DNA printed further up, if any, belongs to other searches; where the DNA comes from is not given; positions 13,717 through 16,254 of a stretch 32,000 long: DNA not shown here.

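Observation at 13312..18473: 5.1-kb low-GC island bounded by a 17-nt direct repeat, with no recombinase and a coherent but unrecognised cargo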

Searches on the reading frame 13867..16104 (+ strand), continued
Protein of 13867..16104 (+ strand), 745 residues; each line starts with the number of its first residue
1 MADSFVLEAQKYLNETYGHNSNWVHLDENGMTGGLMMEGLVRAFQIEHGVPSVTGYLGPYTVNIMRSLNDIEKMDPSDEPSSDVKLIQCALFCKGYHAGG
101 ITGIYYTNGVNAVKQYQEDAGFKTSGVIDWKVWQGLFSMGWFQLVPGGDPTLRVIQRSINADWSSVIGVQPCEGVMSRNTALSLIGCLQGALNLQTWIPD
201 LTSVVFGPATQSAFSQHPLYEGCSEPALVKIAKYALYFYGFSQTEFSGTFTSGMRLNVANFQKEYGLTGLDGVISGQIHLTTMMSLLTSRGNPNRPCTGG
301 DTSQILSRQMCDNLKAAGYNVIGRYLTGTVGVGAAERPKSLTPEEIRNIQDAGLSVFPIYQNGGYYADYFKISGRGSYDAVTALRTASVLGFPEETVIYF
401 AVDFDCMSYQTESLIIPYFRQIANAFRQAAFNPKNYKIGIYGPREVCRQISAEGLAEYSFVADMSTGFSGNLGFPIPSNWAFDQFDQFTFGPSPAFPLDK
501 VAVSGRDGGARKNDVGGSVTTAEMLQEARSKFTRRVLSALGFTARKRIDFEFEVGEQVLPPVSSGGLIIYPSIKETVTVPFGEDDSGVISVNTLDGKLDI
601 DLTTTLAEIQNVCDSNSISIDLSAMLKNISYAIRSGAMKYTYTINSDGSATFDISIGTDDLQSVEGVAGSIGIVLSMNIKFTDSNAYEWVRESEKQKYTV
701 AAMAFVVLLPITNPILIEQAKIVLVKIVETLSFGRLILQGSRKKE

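Call 37: search_protein_families(library=pfam, proteins=[L098:8286-8828:+, L098:8895-9470:+, L098:9613-9945:+, L098:5428-5955:+, L098:4336-4971:+, L092:5465-5992:+, L092:5999-6604:+, L092:2714-3046:+, L096:10321-10761:+, L099:7406-7816:-], max_evalue=1)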
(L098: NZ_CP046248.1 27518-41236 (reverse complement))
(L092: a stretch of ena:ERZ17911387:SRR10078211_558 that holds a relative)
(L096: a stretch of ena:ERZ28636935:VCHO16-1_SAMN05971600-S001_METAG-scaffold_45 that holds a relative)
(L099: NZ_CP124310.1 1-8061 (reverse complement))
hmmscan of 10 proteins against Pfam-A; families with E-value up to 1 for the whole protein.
L098:8286-8828:+ (180 aa): 2 families
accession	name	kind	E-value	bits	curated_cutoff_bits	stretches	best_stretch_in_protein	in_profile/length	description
PF11694.13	DUF3290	-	0.0047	17.3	31.3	1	89-128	2-41/144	Protein of unknown function (DUF3290)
PF12351.13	Fig1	-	0.032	14.6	25.3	1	38-117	50-128/188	Ca2+ regulator and membrane fusion protein Fig1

L098:8895-9470:+ (191 aa): 1 family
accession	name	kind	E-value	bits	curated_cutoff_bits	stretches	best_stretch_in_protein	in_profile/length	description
PF14317.12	YcxB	-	7.1e-07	29.3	23.3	1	137-187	10-59/61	YcxB-like protein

L098:9613-9945:+ (110 aa): 0 families

L098:5428-5955:+ (175 aa): 1 family
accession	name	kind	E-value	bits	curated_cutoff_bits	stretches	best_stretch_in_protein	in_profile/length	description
PF12844.13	HTH_19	-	0.062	13.7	30.2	1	27-55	9-37/64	Helix-turn-helix domain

L098:4336-4971:+ (211 aa): 1 family
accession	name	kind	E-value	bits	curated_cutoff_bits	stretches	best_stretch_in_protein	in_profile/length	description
PF05048.19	NosD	-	0.033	14.1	23.6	1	101-153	95-147/212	Periplasmic copper-binding protein (NosD)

L092:5465-5992:+ (175 aa): 1 family
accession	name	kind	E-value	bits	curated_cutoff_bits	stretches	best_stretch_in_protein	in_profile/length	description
PF14053.11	DUF4248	-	0.21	12.1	27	1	72-108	27-63/68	Domain of unknown function (DUF4248)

L092:5999-6604:+ (201 aa): 0 families

L092:2714-3046:+ (110 aa): 2 families
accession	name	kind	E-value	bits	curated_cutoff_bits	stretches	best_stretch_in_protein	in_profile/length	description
PF04545.22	Sigma70_r4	-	2.1e-05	24.4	24.1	1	55-85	1-31/50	Sigma-70, region 4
PF08281.18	Sigma70_r4_2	-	0.06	13.4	25.7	1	56-85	8-37/54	Sigma-70, region 4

L096:10321-10761:+ (146 aa): 1 family
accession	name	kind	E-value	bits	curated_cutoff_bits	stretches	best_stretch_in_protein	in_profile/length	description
PF22360.1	SbsC_spectrin-like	-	0.12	13.5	26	1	112-146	4-38/62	SbsC,spectrin-like repeat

L099:7406-7816:- (136 aa): 2 families
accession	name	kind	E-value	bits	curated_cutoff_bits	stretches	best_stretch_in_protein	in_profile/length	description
PF12420.13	DUF3671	-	0.009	15.9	34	1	14-87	133-206/223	Fam-L, Fam-M like protein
PF04449.17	Fimbrial_CS1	-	0.077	13.6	21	1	10-39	26-55/133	CS1 type fimbrial major subunit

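Call 63: find_encoding_contigs(protein=P0056, flank=5000, max_places=2)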
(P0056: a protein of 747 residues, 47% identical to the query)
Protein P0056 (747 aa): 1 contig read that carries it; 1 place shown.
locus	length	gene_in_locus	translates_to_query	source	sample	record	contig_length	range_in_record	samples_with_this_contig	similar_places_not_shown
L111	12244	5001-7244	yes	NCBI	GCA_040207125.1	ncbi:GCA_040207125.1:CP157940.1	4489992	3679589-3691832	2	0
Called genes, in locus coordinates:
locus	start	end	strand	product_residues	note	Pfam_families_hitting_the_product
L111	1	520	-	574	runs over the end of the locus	PF06580:His_kinase, PF02518:HATPase_c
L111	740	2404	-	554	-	PF00528:BPD_transp_1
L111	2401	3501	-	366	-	PF00005:ABC_tran, PF08402:TOBE_2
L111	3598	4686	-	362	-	PF01547:SBP_bac_1, PF12974:Phosphonate-bd (weak), PF13531:SBP_bac_11, PF13416:SBP_bac_8, PF13343:SBP_bac_6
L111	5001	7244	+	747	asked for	PF01471:PG_binding_1, PF08924:Rv2525c_GlyHyd-like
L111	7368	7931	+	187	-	-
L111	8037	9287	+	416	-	PF19546:DUF6070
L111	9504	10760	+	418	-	-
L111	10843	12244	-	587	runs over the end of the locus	PF05569:Peptidase_M56, PF00905:Transpeptidase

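Call 64: find_encoding_contigs(protein=P0069, flank=5000, max_places=2)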
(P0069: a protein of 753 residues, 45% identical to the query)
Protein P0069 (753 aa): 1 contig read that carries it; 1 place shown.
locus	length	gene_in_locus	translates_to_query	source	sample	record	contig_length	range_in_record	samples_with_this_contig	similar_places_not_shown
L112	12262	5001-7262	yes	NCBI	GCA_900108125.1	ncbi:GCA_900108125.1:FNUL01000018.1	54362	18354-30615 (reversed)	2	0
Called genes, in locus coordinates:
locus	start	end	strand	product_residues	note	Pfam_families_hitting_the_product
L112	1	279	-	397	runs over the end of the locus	PF00376:MerR, PF13411:MerR_1, PF01209:Ubie_methyltran, PF13489:Methyltransf_23, PF13847:Methyltransf_31, PF08241:Methyltransf_11, PF08242:Methyltransf_12, PF13649:Methyltransf_25, +1 more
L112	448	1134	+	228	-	-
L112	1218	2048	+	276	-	-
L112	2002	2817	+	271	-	-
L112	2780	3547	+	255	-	-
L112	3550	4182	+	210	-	PF02463:SMC_N (faint), PF00005:ABC_tran, PF13304:AAA_21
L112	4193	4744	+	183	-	-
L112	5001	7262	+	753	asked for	PF01471:PG_binding_1, PF08924:Rv2525c_GlyHyd-like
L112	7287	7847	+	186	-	-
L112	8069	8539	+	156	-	PF04138:GtrA_DPMS_TM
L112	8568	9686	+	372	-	PF13439:Glyco_transf_4, PF20706:GT4-conflict (weak), PF00534:Glycos_transf_1, PF13692:Glyco_trans_1_4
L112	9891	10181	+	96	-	PF08924:Rv2525c_GlyHyd-like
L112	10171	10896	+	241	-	-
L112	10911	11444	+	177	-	-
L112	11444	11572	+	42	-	-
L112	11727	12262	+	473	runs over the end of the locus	PF20706:GT4-conflict (weak), PF13692:Glyco_trans_1_4, PF00534:Glycos_transf_1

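Call 83: find_encoding_contigs(protein=P0002, flank=8000, max_places=2)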
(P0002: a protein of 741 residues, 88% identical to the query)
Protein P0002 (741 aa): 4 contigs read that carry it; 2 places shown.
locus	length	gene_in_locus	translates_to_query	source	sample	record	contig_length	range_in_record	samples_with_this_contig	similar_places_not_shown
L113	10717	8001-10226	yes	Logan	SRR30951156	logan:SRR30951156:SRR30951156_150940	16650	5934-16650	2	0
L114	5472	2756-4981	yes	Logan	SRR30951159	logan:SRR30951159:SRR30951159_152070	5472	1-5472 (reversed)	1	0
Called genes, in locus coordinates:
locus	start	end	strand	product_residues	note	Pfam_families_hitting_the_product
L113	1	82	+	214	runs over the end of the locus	PF06736:TMEM175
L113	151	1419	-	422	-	PF02388:FemAB, PF13480:Acetyltransf_6 (faint)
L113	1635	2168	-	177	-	PF01590:GAF, PF13185:GAF_2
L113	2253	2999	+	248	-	-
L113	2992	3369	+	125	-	PF22751:DUF488-N3a, PF22752:DUF488-N3i, PF04343:DUF488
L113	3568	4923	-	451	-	PF13173:AAA_14, PF13635:DUF4143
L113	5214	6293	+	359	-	PF00365:PFK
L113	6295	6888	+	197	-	PF13241:NAD_binding_7, PF14824:Sirohm_synth_M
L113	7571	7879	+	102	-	-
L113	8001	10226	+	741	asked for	PF01471:PG_binding_1, PF08924:Rv2525c_GlyHyd-like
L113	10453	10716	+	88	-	?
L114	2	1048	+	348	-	?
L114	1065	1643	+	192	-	PF13241:NAD_binding_7, PF14824:Sirohm_synth_M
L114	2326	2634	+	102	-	-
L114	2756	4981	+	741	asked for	PF01471:PG_binding_1, PF08924:Rv2525c_GlyHyd-like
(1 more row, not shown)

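Call 84: find_encoding_contigs(protein=P0003, flank=8000, max_places=2)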
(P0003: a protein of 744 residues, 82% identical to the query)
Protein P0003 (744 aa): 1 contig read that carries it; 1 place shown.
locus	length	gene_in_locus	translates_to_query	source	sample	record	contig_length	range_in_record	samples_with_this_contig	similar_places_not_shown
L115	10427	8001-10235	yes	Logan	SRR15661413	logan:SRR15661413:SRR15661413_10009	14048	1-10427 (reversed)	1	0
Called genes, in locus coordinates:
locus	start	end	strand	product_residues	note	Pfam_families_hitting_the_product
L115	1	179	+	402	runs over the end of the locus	PF01547:SBP_bac_1, PF13416:SBP_bac_8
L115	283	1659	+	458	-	PF00528:BPD_transp_1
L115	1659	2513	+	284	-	PF00528:BPD_transp_1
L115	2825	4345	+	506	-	PF02446:Glyco_hydro_77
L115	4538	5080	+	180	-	PF01370:Epimerase, PF04321:RmlD_sub_bind (faint), PF07993:NAD_binding_4 (faint), PF13460:NAD_binding_10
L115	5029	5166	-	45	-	-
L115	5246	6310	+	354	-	PF00365:PFK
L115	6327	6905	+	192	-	PF13241:NAD_binding_7, PF14824:Sirohm_synth_M (weak)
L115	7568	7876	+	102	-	-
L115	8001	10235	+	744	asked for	PF01471:PG_binding_1, PF08924:Rv2525c_GlyHyd-like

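Call 87: search_dna_similar(query=L098:8286-8828:+, collection=plasmids, mode=protein, max_rows=40, rows=spread)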
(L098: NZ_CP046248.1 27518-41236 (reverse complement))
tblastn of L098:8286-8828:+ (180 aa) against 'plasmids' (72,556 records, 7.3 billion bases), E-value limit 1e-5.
Records with a match: 66; places in all: 66; records where one place covers at least 80% of the query: 66.
Best place of each record, by identity: >=99% 64; 95-99% 2.
By first word of the organism name: Enterococcus 66.
By predicted mobility (MOB-suite, as given by PLSDB): mobilizable 50; conjugative 15; non-mobilizable 1.
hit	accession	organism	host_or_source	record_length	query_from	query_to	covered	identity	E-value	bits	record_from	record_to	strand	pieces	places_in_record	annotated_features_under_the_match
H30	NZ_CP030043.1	Enterococcus faecalis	Pig,faecal swab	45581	1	180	100%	100.0%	4e-80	265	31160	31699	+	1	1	hypothetical protein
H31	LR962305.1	Enterococcus faecalis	-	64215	1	180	100%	100.0%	4e-80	265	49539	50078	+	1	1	record has no annotation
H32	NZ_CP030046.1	Enterococcus faecalis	Pig,faecal swab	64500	1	180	100%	100.0%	4e-80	265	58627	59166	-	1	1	hypothetical protein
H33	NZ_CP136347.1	Enterococcus faecalis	Homo sapiens,urine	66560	1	180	100%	100.0%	4e-80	265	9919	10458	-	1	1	hypothetical protein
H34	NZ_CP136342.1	Enterococcus faecalis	Homo sapiens,urine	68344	1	180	100%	100.0%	4e-80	265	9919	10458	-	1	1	hypothetical protein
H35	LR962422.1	Enterococcus faecalis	-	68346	1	180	100%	100.0%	4e-80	265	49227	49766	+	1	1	record has no annotation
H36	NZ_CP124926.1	Enterococcus faecalis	Homo sapiens,urine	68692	1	180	100%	100.0%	4e-80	265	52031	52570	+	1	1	hypothetical protein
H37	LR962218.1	Enterococcus faecalis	-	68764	1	180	100%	100.0%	4e-80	265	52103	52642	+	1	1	record has no annotation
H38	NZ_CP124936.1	Enterococcus faecalis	Homo sapiens,urine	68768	1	180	100%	100.0%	4e-80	265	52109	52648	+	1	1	hypothetical protein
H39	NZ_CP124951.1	Enterococcus faecalis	Homo sapiens,urine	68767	1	180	100%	100.0%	4e-80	265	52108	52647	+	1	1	hypothetical protein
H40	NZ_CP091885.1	Enterococcus faecalis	Homo sapiens,fecal sample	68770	1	180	100%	100.0%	4e-80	265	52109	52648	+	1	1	hypothetical protein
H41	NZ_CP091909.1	Enterococcus faecalis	Homo sapiens,fecal sample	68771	1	180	100%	100.0%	4e-80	265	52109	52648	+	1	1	hypothetical protein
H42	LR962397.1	Enterococcus faecalis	-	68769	1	180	100%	100.0%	4e-80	265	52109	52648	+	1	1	record has no annotation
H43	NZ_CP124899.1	Enterococcus faecalis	Homo sapiens,urine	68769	1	180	100%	100.0%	4e-80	265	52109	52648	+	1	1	hypothetical protein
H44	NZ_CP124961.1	Enterococcus faecalis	Homo sapiens,urine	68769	1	180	100%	100.0%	4e-80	265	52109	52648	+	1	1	hypothetical protein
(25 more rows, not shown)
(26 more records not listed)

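Call 94: search_protein_families(library=pfam, proteins=[L111:7368-7931:+, L112:7287-7847:+, L112:10911-11444:+, L112:4193-4744:+], max_evalue=0.1)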
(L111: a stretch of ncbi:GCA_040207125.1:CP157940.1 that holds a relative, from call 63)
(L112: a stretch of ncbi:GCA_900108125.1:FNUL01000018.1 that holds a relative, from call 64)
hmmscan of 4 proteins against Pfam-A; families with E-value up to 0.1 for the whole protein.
L111:7368-7931:+ (187 aa): 2 families
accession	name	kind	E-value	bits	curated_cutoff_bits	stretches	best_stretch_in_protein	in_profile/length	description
PF02673.24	BacA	-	0.024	14.7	33.4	1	27-95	77-140/257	Bacitracin resistance protein BacA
PF01545.26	Cation_efflux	-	0.084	13.1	26.6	0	9-93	36-131/198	Cation efflux family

L112:7287-7847:+ (186 aa): 5 families
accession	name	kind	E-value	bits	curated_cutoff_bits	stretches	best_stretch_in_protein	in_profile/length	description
PF01490.24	Aa_trans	-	0.0015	17.8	25.6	1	20-130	105-213/410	Transmembrane amino acid transporter protein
PF07242.16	DUF1430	-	0.0024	18.6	28.2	1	24-91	27-94/100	Protein of unknown function (DUF1430)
PF01040.23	UbiA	-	0.012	15.4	34.2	1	24-99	176-249/250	UbiA prenyltransferase family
PF05875.18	Ceramidase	-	0.021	14.6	32.5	1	25-99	93-167/259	Ceramidase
PF07288.16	RpoY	-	0.027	15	25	0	157-178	45-66/68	RNA polymerase epsilon subunit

L112:10911-11444:+ (177 aa): 0 families

L112:4193-4744:+ (183 aa): 2 families
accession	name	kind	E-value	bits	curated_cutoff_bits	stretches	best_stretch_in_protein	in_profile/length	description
PF11611.13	DUF4352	-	0.0022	18.7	25.9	1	42-149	3-100/122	Domain of unknown function (DUF4352)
PF16729.10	DUF5067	-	0.053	13.9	27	1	44-148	19-111/126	Domain of unknown function (DUF5067)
